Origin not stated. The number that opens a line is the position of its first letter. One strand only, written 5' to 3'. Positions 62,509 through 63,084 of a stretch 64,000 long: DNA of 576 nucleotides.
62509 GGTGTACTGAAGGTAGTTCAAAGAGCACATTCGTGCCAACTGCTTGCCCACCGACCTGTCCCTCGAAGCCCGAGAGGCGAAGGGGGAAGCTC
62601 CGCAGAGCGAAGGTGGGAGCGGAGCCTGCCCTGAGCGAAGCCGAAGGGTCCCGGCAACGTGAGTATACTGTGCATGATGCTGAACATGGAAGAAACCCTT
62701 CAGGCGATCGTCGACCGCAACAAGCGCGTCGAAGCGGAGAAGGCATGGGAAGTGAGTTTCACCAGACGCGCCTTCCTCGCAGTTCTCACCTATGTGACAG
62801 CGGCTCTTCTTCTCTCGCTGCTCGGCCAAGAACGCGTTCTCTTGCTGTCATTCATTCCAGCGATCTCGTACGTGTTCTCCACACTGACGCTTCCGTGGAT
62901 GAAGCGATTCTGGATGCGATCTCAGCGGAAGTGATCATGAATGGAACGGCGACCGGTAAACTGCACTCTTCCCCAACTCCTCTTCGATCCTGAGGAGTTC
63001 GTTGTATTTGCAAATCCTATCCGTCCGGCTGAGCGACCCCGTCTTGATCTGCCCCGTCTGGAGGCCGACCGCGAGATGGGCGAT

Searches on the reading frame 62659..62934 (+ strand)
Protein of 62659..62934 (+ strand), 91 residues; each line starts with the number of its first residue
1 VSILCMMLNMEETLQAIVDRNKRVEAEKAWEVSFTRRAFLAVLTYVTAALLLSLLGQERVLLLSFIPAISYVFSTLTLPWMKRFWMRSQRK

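Call 10: search_protein_families(library=pfam, proteins=[window:62659-62934:+], max_evalue=0.01)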
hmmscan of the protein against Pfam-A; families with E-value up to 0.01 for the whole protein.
window:62659-62934:+ (91 aa): 0 families

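Call 32: find_encoding_contigs(protein=window:62659-62934:+, flank=10000, max_places=8)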
Protein window:62659-62934:+ (91 aa): no gene with exactly this product is on record in the collection.
